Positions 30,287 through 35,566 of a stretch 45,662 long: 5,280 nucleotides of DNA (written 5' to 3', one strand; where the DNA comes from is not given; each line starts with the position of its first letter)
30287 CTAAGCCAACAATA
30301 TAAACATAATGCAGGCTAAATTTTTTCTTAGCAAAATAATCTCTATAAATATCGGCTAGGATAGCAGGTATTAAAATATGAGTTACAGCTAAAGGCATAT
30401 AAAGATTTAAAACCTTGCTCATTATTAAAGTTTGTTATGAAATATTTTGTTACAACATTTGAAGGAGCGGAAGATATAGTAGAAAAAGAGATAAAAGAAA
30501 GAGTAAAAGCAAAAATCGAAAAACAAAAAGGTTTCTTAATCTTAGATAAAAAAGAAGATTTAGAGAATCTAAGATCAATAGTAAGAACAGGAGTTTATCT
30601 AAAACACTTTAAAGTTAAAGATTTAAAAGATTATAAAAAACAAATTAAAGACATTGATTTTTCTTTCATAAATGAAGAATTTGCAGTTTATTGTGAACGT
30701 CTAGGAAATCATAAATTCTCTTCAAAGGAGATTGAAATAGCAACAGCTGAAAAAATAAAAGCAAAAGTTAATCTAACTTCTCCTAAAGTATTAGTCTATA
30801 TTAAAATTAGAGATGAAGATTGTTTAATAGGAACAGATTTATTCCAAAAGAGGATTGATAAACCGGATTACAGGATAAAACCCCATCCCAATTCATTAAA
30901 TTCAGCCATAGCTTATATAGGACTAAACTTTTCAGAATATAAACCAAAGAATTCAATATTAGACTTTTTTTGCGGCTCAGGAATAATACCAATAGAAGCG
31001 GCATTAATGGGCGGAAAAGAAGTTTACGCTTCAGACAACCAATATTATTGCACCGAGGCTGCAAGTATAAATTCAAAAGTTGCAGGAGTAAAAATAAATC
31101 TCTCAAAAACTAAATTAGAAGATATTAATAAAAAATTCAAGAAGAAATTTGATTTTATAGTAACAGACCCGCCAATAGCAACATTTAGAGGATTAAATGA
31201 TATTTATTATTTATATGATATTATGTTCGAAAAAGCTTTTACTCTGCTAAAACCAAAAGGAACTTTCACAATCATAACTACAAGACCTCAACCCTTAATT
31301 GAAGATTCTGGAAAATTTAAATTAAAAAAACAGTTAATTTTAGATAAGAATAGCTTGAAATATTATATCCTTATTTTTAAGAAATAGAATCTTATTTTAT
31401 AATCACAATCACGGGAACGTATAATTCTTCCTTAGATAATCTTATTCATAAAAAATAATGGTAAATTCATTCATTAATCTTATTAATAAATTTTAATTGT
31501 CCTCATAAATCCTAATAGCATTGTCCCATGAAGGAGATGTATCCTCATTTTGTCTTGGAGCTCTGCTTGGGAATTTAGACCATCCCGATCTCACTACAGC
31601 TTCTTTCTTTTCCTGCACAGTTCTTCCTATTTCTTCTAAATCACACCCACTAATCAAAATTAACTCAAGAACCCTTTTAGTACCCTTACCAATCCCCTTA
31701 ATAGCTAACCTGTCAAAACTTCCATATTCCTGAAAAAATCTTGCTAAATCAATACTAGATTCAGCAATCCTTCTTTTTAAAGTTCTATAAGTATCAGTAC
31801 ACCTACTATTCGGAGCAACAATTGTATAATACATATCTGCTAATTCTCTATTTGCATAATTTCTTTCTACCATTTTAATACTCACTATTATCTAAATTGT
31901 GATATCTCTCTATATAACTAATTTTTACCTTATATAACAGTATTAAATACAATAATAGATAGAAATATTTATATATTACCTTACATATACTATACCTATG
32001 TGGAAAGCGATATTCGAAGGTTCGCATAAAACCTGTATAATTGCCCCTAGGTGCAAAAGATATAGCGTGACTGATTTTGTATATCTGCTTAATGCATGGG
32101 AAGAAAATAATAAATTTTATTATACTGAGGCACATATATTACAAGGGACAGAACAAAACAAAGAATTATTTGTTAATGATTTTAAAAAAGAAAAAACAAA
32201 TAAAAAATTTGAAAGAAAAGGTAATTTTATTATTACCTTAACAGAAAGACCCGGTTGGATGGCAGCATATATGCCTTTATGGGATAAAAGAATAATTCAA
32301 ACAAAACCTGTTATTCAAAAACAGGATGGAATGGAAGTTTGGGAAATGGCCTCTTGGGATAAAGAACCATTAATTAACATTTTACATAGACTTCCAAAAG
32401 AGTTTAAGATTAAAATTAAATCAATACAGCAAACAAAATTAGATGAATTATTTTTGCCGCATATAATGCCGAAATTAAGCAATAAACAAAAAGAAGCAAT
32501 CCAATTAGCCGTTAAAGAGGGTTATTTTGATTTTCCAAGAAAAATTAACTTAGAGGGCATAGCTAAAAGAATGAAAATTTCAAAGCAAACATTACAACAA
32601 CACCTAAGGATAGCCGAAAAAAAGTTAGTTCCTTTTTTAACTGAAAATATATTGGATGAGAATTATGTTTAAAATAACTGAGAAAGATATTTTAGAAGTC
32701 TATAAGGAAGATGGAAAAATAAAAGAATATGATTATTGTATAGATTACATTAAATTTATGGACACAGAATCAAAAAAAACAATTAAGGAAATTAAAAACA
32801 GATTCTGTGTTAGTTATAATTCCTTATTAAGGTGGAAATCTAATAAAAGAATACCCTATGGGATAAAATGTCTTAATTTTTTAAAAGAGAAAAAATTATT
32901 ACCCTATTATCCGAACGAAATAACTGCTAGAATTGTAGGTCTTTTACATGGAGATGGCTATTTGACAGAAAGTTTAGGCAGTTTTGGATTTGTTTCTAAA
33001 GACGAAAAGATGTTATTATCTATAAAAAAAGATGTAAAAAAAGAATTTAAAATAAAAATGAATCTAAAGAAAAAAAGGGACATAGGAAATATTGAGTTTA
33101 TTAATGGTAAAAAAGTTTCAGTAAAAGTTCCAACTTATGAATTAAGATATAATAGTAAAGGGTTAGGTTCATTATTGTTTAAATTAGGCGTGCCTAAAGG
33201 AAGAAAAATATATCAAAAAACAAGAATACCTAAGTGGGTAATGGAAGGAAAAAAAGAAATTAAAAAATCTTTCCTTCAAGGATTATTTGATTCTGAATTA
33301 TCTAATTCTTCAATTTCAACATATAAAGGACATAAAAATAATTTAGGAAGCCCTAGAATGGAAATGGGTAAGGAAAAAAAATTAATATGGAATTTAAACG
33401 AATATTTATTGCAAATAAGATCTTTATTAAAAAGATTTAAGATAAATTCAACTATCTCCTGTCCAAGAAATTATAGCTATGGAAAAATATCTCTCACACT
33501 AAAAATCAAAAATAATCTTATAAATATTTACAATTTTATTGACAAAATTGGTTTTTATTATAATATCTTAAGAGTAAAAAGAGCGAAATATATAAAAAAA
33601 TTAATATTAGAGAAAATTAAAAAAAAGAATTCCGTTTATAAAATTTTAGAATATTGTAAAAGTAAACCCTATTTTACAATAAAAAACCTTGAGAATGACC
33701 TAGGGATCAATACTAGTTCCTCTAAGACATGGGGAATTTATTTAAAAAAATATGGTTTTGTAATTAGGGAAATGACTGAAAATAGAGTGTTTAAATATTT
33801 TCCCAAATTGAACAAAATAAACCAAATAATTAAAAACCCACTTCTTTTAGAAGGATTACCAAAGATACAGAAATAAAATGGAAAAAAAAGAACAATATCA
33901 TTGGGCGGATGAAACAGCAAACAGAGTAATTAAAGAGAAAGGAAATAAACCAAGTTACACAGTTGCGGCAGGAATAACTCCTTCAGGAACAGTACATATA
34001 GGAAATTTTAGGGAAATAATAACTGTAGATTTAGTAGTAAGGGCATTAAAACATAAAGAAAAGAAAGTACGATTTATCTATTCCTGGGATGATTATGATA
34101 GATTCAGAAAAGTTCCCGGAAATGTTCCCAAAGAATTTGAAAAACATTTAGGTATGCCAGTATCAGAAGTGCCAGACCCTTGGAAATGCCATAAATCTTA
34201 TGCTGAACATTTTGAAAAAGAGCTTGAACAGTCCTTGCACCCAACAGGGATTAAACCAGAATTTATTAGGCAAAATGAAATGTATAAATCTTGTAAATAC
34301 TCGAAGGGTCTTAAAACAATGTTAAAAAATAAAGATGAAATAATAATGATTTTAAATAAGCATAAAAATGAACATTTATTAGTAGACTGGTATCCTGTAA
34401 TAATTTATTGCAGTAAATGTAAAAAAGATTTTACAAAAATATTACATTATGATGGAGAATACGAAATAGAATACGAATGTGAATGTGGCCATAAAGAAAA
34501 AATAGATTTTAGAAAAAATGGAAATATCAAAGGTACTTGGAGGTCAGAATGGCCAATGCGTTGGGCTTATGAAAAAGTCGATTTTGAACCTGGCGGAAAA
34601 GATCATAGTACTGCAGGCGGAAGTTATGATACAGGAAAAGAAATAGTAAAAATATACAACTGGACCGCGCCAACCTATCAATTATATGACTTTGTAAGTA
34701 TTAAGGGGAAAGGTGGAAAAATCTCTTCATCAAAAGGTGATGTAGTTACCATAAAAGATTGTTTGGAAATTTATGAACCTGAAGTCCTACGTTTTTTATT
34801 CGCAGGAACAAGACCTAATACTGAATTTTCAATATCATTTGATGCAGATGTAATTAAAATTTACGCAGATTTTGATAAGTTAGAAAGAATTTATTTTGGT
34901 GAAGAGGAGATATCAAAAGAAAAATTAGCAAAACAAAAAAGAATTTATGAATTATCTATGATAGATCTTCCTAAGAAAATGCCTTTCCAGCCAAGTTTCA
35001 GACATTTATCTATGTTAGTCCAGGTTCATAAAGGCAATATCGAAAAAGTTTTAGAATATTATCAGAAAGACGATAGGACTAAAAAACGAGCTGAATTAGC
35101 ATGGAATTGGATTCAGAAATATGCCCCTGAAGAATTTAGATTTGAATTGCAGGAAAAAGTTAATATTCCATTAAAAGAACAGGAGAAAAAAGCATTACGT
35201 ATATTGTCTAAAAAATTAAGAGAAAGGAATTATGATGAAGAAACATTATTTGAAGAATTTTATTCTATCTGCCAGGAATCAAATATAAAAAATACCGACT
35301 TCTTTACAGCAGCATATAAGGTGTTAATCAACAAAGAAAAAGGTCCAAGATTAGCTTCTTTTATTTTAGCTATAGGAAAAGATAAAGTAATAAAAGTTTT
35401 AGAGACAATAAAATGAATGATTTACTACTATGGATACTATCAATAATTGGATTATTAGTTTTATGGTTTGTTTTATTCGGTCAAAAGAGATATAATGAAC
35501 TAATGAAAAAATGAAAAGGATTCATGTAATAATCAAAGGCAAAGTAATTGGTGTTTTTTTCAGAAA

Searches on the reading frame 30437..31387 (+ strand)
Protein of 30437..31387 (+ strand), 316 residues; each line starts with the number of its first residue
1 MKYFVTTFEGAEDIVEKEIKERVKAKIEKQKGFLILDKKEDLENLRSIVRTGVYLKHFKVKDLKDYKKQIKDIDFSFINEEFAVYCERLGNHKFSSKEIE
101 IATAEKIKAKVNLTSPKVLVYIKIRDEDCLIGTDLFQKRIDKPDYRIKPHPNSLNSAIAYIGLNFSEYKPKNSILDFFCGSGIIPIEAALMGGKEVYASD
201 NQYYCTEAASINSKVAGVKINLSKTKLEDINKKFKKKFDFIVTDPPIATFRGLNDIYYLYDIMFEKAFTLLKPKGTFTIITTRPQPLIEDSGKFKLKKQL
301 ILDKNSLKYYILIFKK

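Call 33: search_protein_families(library=pfam, proteins=[window:30437-31387:+], max_evalue=0.00001)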
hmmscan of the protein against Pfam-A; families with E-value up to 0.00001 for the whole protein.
window:30437-31387:+ (316 aa): 6 families
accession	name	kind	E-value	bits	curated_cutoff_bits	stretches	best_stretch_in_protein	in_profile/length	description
PF01170.24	UPF0020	-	4e-16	59.7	22.3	1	143-283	1-168/197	RMKL-like, methyltransferase domain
PF05175.20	MTS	-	5.8e-13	49.3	23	1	170-287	31-146/170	Methyltransferase small domain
PF03602.21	Cons_hypoth95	-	2.1e-09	37.8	24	1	170-310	41-181/182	Conserved hypothetical protein 95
PF06325.19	PrmA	-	5.3e-09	36.4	22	1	169-243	160-232/296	Ribosomal protein L11 methyltransferase (PrmA)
PF13847.12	Methyltransf_31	-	6.9e-08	32.7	27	1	170-284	3-119/145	Methyltransferase domain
PF02926.22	THUMP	-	4e-07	30.8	20.6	1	61-134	2-84/84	THUMP domain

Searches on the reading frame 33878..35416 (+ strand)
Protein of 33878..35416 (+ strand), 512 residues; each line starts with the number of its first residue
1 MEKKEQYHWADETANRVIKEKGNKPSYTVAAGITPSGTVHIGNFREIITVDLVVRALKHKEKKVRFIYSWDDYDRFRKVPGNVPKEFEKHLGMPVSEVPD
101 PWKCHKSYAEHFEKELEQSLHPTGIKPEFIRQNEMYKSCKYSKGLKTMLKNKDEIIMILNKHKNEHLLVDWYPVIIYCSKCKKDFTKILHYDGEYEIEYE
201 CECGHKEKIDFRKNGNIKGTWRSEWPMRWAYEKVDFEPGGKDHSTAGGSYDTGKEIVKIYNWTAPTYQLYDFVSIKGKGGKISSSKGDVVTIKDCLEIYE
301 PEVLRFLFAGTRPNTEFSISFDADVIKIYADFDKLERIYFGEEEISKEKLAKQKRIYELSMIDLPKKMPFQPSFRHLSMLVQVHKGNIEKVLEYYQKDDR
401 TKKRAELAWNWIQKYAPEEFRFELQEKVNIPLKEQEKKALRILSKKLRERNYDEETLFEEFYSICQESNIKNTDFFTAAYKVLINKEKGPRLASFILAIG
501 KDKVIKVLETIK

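Call 33: search_protein_families(library=pfam, proteins=[window:33878-35416:+], max_evalue=0.00001)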
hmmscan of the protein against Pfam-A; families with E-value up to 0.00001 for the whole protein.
window:33878-35416:+ (512 aa): 4 families
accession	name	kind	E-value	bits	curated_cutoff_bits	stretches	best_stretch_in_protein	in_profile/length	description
PF01921.24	tRNA-synt_1f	-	1.3e-127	426.1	27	1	8-362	2-359/360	tRNA synthetases class I (K)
PF09334.17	tRNA-synt_1g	-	3.2e-09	36.5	20.1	0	275-316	321-362/391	tRNA synthetases class I (M)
PF01406.26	tRNA-synt_1e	-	5e-09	36.4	27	0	30-74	14-58/301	tRNA synthetases class I (C) catalytic domain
PF19269.4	Anticodon_2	-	3.8e-07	31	23.6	1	417-508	44-137/141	Anticodon binding domain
